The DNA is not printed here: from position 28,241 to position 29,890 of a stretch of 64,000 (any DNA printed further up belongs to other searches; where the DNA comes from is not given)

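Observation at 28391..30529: IPCT/DIPPS-like two-gene module: cytidylyltransferase plus fused NTP-transferase-like/CDP-alcohol phosphatidyltransferase membrane enzyme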

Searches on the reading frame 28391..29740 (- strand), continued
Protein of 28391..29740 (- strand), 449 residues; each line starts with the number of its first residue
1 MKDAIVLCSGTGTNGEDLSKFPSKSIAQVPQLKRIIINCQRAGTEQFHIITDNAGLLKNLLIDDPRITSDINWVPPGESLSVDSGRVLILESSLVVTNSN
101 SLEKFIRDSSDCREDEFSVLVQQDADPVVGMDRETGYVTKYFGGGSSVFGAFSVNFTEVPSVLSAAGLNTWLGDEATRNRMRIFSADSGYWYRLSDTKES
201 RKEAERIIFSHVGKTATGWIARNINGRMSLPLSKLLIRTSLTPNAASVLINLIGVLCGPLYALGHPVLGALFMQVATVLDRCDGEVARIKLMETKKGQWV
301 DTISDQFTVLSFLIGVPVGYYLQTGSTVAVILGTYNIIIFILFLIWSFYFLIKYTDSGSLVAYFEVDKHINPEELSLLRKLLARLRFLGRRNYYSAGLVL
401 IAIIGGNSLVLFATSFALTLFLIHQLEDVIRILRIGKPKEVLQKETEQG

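Call 9: find_encoding_contigs(protein=P0045, flank=10000, max_places=2)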
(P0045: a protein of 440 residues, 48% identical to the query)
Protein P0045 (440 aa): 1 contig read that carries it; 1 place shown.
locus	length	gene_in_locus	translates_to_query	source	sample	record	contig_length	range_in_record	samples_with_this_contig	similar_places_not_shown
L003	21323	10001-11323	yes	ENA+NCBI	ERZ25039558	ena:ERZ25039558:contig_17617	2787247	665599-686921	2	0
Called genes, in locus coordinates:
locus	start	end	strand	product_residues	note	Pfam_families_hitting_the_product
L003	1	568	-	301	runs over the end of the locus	PF21959:DUF6923 (faint), PF14339:DUF4394 (faint)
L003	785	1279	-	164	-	PF24514:SpaA_4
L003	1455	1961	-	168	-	PF18203:IPTL-CTERM (faint)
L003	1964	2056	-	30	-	-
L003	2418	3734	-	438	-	-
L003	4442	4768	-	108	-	-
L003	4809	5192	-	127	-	PF13730:HTH_36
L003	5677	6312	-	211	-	PF02567:PhzC-PhzF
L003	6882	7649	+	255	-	PF02548:Pantoate_transf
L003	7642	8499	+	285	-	PF02569:Pantoate_ligase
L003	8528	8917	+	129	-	PF02261:Asp_decarbox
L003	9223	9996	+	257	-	PF00483:NTP_transferase, PF12804:NTP_transf_3, PF20202:DUF6564 (weak)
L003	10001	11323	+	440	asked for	PF01066:CDP-OH_P_transf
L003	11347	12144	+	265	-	PF05118:Asp_Arg_Hydrox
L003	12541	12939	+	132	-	PF21157:DksA_N, PF01258:zf-dskA_traR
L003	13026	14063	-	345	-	PF01008:IF-2B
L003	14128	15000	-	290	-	PF06325:PrmA, PF05175:MTS (weak), PF13489:Methyltransf_23, PF13847:Methyltransf_31 (weak), PF08241:Methyltransf_11 (weak), PF13649:Methyltransf_25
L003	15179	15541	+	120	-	PF21157:DksA_N, PF01258:zf-dskA_traR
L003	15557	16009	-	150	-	-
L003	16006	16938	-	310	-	-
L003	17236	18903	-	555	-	PF22148:Fervidolysin_NPro-like, PF00082:Peptidase_S8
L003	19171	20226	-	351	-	PF05222:AlaDh_PNT_N, PF01262:AlaDh_PNT_C, PF13241:NAD_binding_7 (weak)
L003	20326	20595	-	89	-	-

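Call 22: predict_structure(alignment_id=A1)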
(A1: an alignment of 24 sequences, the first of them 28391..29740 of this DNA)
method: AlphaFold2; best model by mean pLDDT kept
length: 449 residues; sequences in the alignment: 24
mean_pLDDT: 79.1   pTM: 0.64
mean pLDDT of the five models: 79.1, 78.7, 76.5, 73.0, 72.4
residues with pLDDT >= 90: 116; 70-90: 209; 50-70: 107; < 50: 17
segments of 3 or more residues with pLDDT < 50: 213-222, 444-449
pLDDT, mean of each block of 10 residues (from residue 1): 93 87 87 92 92 91 83 90 89 86 87 86 63 65 66 91 87 82 75 85 79 45 55 69 74 90 90 83 69 63 83 93 92 94 85 68 61 70 68 80 90 90 80 61 45
secondary structure, 60 per line:
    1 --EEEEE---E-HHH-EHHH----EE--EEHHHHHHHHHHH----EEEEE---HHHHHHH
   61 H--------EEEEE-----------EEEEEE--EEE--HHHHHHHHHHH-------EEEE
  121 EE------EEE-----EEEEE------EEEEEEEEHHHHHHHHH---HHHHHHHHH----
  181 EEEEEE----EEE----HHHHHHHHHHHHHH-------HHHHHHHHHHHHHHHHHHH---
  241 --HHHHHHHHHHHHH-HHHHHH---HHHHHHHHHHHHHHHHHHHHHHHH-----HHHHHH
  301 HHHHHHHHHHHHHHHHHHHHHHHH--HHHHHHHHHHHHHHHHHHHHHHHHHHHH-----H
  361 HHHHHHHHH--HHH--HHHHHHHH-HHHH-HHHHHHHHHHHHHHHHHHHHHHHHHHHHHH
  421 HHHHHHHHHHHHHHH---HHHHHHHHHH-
elements in order: E3-7 H31-41 E46-50 H54-61 E70-74 E86-91 E94-96 H99-109 E117-122 E129-131 E137-141 E148-155 H156-164 H168-176 E181-186 E191-193 H198-211 H219-237 H243-255 H257-262 H266-289 H295-324 H327-354 H360-369 H377-384 H386-389 H391-435 H439-448

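Call 23: search_protein_representatives(protein=window:28391-29740:-)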
Query: 449 residues. Proteins with E-value up to 0.001 (for the whole library): 3966; up to 1e-10: 1396; up to 1e-30: 33. The best 150 are listed.
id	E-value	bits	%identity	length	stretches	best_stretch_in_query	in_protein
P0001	1.5e-294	992.8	100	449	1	1-449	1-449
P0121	6.4e-114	397.7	47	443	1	2-435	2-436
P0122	9.2e-98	344.5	59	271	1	184-440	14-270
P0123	2.0e-86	307.1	44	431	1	1-432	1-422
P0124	3.3e-83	296.5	37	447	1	1-435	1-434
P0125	3.1e-79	283.4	42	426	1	1-437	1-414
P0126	1.9e-69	251.1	42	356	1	2-333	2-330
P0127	1.1e-49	186.1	35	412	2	201-430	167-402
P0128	5.9e-48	180.3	57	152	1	292-439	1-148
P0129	9.2e-42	160.0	35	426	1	189-434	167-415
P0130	6.8e-38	147.2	78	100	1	232-318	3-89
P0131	1.2e-36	143.1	51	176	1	287-425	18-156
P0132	7.8e-36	140.4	32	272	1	188-446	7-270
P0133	9.6e-36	140.1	34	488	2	181-414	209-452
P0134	1.9e-35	139.1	28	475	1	5-416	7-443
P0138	1.2e-33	133.2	35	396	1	201-423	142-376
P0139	3.9e-33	131.5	31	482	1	23-403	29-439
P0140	6.7e-33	130.8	35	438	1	179-418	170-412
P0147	1.7e-31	126.2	29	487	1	2-431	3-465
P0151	9.8e-31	123.6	29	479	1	2-405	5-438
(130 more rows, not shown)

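Call 26: fold_search(model_id=the predicted structure, library=pdb)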
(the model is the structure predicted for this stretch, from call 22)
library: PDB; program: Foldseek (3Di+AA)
matches with E <= 10: 613; with E <= 0.001: 318
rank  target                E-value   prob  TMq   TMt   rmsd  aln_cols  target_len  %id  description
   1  4mnd                  6.3e-14  1.00  0.62  0.67   6.4       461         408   18  Crystal structure of Archaeoglobus fulgidus IPCT-DIPPS bifunctional membrane protein (released 2014-07-02)
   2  4o6n_A                2.1e-12  1.00  0.57  0.73   5.1       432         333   17  Structure of AF2299, a CDP-alcohol phosphotransferase (CDP-bound) (released 2014-05-14)
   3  4q7c_A                2.2e-12  1.00  0.57  0.73   5.4       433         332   17  Structure of AF2299, a CDP-alcohol phosphotransferase (released 2014-05-28)
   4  4o6m_A                5.4e-12  1.00  0.57  0.75   5.2       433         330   18  Structure of AF2299, a CDP-alcohol phosphotransferase (CMP-bound) (released 2014-05-14)
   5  4o6m_B                5.4e-12  1.00  0.57  0.73   5.4       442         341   17  Structure of AF2299, a CDP-alcohol phosphotransferase (CMP-bound) (released 2014-05-14)
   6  5d91                  8.5e-10  1.00  0.50  0.64   7.9       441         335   16  Structure of a phosphatidylinositolphosphate (PIP) synthase from Renibacterium Salmoninarum (released 2015-11-11)
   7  5d92_A                3.3e-09  1.00  0.51  0.65   7.8       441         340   16  Structure of a phosphatidylinositolphosphate (PIP) synthase from Renibacterium Salmoninarum (released 2015-11-04)
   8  5d92_B                7.9e-09  1.00  0.49  0.62   7.9       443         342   17  Structure of a phosphatidylinositolphosphate (PIP) synthase from Renibacterium Salmoninarum (released 2015-11-04)
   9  5d92_C                1.4e-08  1.00  0.49  0.62   7.9       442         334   16  Structure of a phosphatidylinositolphosphate (PIP) synthase from Renibacterium Salmoninarum (released 2015-11-04)
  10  6wmv_A                1.4e-08  1.00  0.32  0.42  17.8       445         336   14  Structure of a phosphatidylinositol-phosphate synthase (PIPS) from Mycobacterium kansasii with evidence of substrate b (released 2020-05-27)
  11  6wm5_A                2.1e-08  1.00  0.32  0.42  17.0       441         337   16  Structure of a phosphatidylinositol-phosphate synthase (PIPS) from Mycobacterium kansasii (released 2020-05-27)
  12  5xhw                  2.3e-08  1.00  0.37  0.68   4.7       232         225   16  Crystal structure of HddC from Yersinia pseudotuberculosis (released 2018-04-25)
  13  5z0a_A                3.2e-08  1.00  0.35  0.39   5.0       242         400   14  ST0452(Y97N)-GlcNAc binding form (released 2018-10-31)
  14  7x8j_A                3.6e-08  1.00  0.38  0.47   5.0       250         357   18  Arabidopsis GDP-D-mannose pyrophosphorylase (VTC1) structure (unliganded) (released 2022-05-18)
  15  6wmv_C                3.6e-08  1.00  0.49  0.63   6.4       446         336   14  Structure of a phosphatidylinositol-phosphate synthase (PIPS) from Mycobacterium kansasii with evidence of substrate b (released 2020-05-27)
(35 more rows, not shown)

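Call 33: find_encoding_contigs(protein=P0089, flank=10000, max_places=1)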
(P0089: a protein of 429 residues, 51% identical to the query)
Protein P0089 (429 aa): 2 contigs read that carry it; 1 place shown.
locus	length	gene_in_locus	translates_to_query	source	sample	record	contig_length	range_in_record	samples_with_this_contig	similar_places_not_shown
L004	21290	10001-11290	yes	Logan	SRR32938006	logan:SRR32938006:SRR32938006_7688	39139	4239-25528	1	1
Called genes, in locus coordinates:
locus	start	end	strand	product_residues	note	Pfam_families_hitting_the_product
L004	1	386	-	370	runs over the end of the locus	PF13685:Fe-ADH_2 (weak), PF01761:DHQ_synthase, PF24621:DHQS_C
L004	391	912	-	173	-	PF00156:Pribosyltran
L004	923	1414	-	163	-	PF18306:LDcluster4, PF03641:Lysine_decarbox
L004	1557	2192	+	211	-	-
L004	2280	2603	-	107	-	-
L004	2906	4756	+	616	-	PF07244:POTRA, PF01103:Omp85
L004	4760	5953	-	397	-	PF00155:Aminotran_1_2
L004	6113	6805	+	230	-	PF03330:DPBB_1, PF05036:SPOR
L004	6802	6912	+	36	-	-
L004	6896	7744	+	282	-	PF02548:Pantoate_transf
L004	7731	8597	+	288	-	PF02569:Pantoate_ligase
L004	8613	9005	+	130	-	PF02261:Asp_decarbox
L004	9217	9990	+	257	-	PF00483:NTP_transferase, PF12804:NTP_transf_3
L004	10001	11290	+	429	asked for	PF01066:CDP-OH_P_transf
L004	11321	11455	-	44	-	-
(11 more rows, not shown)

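Call 34: find_encoding_contigs(protein=P0036, flank=10000, max_places=1)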
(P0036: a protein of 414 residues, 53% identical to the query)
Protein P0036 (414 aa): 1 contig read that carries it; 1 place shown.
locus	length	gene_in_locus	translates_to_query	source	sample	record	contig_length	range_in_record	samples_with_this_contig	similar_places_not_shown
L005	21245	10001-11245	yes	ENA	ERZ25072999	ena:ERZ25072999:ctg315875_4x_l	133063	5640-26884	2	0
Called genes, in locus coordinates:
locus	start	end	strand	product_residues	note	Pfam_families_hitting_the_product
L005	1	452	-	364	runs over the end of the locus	PF00465:Fe-ADH (weak), PF13685:Fe-ADH_2, PF01761:DHQ_synthase, PF24621:DHQS_C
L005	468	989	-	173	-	PF00156:Pribosyltran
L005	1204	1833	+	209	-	-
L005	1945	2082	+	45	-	-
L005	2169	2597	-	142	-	-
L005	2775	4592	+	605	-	PF07244:POTRA, PF01103:Omp85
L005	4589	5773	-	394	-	PF00155:Aminotran_1_2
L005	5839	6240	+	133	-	PF03330:DPBB_1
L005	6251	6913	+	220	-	PF03330:DPBB_1, PF05036:SPOR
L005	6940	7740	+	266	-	PF02548:Pantoate_transf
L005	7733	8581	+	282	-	PF02569:Pantoate_ligase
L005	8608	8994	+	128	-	PF02261:Asp_decarbox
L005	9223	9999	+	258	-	PF00483:NTP_transferase, PF12804:NTP_transf_3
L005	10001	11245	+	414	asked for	PF01066:CDP-OH_P_transf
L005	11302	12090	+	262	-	PF05118:Asp_Arg_Hydrox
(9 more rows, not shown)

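Call 35: find_encoding_contigs(protein=P0078, flank=10000, max_places=1)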
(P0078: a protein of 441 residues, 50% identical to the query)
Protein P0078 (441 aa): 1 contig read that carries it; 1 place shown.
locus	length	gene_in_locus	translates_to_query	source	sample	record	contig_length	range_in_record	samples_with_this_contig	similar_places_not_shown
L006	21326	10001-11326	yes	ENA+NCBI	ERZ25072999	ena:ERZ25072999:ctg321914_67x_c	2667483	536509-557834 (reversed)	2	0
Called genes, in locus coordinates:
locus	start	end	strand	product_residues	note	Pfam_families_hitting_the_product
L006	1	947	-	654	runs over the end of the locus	-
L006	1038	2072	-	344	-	-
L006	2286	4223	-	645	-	-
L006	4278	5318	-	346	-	-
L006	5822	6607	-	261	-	PF02567:PhzC-PhzF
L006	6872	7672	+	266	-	PF02548:Pantoate_transf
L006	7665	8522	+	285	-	PF02569:Pantoate_ligase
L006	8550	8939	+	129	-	PF02261:Asp_decarbox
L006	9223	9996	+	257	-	PF00483:NTP_transferase, PF12804:NTP_transf_3, PF20202:DUF6564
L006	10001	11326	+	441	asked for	PF01066:CDP-OH_P_transf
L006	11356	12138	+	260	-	PF05118:Asp_Arg_Hydrox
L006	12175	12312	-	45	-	-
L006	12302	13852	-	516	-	PF00209:SNF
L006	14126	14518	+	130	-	PF21157:DksA_N (weak), PF01258:zf-dskA_traR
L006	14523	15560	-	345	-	PF01008:IF-2B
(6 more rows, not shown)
